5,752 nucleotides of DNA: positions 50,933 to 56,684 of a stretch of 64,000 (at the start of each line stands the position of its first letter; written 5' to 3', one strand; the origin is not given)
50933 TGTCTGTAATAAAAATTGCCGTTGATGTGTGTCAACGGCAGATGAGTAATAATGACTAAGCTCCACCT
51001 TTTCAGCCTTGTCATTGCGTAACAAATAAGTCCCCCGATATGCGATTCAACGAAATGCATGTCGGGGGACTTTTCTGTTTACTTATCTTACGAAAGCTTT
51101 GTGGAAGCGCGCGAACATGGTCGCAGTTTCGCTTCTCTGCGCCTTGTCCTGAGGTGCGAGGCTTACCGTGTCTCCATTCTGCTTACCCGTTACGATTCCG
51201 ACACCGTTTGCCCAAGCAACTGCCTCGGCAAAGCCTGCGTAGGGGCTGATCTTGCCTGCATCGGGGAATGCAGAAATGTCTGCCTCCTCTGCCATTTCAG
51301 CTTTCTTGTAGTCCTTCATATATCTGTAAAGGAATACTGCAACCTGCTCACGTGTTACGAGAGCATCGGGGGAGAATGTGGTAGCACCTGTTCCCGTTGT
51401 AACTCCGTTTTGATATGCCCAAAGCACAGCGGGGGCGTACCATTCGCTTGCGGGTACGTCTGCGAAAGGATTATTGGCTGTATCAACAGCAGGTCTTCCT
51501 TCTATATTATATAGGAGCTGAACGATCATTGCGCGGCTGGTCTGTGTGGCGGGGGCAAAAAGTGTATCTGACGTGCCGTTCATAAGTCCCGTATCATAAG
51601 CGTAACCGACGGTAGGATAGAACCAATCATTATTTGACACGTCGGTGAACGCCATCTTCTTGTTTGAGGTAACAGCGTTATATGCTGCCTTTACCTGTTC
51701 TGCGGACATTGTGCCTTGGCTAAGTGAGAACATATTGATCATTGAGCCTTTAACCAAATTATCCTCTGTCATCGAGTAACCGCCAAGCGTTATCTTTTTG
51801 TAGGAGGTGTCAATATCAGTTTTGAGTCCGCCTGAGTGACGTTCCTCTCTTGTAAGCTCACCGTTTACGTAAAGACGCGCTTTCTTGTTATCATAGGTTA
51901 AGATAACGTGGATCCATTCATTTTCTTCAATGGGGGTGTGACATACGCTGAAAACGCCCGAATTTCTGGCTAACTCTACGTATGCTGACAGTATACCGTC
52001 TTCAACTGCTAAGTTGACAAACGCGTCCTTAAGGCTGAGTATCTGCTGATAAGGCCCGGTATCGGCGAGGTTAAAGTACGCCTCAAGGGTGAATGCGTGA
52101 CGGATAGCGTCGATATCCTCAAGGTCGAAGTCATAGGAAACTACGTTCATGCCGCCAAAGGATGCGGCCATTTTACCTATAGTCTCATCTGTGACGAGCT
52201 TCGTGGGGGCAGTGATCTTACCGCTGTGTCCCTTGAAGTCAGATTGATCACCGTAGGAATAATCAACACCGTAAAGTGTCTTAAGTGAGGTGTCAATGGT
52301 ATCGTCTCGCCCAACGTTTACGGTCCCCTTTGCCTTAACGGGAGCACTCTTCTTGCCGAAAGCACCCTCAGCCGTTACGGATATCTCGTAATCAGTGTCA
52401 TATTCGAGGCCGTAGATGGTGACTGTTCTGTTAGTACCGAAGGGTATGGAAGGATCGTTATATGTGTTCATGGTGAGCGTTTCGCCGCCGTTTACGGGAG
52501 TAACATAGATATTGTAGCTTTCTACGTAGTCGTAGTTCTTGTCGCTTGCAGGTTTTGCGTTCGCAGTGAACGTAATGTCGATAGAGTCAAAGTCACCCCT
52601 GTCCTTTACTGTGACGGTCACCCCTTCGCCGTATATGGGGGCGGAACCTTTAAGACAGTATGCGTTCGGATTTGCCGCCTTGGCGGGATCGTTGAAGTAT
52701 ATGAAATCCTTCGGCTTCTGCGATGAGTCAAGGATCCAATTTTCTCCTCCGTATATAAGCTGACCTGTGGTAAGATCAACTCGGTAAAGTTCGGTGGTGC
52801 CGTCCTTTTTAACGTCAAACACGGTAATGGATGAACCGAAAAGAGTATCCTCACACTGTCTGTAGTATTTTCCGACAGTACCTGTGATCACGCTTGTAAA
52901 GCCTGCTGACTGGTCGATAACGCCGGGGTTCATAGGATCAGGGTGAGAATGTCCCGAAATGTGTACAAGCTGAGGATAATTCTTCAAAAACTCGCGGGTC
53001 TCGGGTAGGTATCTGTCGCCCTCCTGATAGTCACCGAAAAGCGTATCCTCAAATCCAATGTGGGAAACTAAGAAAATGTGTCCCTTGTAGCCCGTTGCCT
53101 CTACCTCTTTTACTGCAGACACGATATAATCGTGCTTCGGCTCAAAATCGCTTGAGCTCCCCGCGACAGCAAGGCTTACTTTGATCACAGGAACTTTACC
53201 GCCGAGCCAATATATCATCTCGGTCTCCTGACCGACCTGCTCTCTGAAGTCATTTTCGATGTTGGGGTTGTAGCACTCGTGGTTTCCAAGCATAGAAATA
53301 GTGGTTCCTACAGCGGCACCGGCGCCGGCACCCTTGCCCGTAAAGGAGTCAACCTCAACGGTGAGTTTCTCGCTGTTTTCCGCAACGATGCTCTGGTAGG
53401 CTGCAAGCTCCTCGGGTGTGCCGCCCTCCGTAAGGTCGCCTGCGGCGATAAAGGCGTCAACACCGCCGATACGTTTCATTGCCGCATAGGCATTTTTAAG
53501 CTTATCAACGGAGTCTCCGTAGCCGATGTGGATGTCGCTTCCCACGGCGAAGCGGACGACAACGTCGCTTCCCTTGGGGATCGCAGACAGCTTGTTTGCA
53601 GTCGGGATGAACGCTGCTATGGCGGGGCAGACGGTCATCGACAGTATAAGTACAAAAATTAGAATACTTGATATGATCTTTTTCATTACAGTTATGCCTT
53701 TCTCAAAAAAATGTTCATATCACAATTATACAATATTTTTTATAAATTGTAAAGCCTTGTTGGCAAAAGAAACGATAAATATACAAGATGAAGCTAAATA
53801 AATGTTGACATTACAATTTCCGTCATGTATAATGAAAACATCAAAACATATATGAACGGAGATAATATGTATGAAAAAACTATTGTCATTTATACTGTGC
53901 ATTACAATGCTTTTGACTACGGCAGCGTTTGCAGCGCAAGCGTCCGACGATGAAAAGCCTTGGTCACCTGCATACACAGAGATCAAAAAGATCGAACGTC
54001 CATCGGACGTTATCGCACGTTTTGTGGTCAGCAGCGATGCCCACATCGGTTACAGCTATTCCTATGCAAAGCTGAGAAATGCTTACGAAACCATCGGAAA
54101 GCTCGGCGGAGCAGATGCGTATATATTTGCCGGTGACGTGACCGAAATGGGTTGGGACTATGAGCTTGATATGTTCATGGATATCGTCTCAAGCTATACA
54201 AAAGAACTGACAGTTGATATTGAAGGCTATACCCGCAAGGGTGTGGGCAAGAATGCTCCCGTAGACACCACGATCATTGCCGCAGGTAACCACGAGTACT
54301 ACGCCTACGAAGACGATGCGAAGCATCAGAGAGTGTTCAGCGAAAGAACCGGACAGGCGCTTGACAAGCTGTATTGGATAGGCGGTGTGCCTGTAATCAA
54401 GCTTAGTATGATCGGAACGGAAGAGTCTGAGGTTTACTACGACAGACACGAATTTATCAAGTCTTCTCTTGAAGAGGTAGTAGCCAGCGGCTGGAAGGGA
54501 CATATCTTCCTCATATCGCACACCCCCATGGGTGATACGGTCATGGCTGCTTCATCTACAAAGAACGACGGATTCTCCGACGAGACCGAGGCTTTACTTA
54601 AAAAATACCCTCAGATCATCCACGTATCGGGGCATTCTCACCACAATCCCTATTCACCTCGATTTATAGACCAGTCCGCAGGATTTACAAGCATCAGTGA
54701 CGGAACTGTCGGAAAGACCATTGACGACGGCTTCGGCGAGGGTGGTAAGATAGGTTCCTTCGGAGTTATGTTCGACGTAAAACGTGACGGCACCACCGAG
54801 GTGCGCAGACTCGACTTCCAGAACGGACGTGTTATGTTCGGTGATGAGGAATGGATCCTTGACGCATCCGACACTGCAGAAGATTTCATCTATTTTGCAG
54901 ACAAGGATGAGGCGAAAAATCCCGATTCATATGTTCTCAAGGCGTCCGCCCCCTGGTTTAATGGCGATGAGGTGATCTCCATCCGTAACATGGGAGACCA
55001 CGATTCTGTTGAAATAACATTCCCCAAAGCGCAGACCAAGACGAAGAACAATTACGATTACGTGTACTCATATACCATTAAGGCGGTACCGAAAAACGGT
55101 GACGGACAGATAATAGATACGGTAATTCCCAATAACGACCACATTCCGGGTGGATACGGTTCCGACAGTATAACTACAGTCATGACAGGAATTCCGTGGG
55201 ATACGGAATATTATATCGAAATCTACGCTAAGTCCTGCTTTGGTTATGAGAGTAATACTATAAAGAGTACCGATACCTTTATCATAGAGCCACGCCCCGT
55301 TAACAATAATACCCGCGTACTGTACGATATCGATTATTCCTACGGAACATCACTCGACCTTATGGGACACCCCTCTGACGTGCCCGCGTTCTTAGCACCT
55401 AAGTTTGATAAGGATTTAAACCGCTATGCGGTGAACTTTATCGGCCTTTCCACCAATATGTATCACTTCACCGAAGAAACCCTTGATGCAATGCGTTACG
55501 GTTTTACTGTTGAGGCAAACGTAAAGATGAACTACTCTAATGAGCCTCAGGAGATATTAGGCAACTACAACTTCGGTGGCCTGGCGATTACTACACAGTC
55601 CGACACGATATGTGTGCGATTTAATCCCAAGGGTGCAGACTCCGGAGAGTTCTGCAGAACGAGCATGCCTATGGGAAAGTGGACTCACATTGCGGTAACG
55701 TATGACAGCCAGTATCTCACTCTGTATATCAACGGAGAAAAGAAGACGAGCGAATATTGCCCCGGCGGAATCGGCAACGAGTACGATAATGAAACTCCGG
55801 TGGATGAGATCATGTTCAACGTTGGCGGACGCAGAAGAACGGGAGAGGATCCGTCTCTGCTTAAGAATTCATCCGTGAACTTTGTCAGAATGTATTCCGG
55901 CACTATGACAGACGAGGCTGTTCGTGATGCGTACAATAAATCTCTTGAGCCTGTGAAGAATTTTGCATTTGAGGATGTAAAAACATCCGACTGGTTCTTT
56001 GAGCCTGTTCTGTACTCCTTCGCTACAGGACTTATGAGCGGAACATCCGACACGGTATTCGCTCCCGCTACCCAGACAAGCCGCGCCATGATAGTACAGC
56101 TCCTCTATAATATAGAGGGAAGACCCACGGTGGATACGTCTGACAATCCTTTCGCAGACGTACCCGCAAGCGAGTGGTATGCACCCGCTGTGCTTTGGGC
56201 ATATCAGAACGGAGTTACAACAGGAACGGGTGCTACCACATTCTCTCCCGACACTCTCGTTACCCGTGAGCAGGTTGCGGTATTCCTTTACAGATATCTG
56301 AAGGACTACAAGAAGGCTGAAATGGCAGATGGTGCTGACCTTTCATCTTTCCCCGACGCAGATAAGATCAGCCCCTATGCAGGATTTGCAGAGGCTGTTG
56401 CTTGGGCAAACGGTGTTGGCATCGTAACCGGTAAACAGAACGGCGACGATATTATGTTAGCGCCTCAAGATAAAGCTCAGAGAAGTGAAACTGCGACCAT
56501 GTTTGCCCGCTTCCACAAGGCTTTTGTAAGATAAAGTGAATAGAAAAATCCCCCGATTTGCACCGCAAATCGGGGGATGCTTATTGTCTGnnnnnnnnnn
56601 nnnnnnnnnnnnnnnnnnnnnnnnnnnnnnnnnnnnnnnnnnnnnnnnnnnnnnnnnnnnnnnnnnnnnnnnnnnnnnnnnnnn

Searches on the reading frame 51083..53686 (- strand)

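Call 85: search_protein_families(library=pfam, max_evalue=0.00001, proteins=[window:51083-53686:-])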
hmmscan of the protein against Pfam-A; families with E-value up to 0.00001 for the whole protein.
window:51083-53686:- (867 aa): 3 families
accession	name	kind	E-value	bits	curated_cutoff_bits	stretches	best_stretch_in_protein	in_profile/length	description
PF00395.25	SLH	-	1.6e-24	86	20.8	2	740-783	1-44/44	S-layer homology domain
PF13385.13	Laminin_G_3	-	5.6e-13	49.7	27.6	1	529-665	16-150/151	Concanavalin A-like lectin/glucanases superfamily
PF00149.33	Metallophos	-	9.2e-09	36.4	21.5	1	45-249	2-190/191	Calcineurin-like phosphoesterase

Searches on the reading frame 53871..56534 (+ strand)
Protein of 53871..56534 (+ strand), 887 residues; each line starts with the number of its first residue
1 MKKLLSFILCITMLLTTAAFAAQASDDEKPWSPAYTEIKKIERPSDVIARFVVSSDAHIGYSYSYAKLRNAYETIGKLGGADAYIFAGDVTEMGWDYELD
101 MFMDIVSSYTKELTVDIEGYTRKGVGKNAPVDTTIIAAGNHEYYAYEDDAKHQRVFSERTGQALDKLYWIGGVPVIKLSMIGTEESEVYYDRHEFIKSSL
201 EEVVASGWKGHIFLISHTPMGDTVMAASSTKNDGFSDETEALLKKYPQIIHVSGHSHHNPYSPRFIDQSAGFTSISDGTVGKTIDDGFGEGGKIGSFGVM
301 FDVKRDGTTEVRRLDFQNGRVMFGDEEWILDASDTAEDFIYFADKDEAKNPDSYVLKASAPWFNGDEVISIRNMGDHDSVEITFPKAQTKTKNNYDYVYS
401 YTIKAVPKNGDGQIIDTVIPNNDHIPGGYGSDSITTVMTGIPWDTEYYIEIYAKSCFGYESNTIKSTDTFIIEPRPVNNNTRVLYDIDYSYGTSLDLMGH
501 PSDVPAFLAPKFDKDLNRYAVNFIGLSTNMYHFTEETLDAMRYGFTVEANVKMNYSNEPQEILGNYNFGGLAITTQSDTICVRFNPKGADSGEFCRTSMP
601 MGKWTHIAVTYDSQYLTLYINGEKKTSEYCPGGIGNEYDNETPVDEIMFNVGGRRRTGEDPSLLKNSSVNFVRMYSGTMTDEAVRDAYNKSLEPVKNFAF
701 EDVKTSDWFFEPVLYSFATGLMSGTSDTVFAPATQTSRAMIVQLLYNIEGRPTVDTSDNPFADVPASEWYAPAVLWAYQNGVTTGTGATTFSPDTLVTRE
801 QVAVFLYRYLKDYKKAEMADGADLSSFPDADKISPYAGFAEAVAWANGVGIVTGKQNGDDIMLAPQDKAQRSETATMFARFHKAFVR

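Call 85: search_protein_families(library=pfam, max_evalue=0.00001, proteins=[window:53871-56534:+])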
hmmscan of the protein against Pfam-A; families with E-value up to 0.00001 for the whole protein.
window:53871-56534:+ (887 aa): 3 families
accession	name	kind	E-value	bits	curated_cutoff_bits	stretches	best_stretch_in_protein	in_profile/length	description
PF00395.25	SLH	-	1.4e-23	83.1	20.8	2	760-803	1-44/44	S-layer homology domain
PF13385.13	Laminin_G_3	-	2.6e-11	44.3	27.6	1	540-683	15-149/151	Concanavalin A-like lectin/glucanases superfamily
PF00149.33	Metallophos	-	2.1e-08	35.3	21.5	1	50-258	2-190/191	Calcineurin-like phosphoesterase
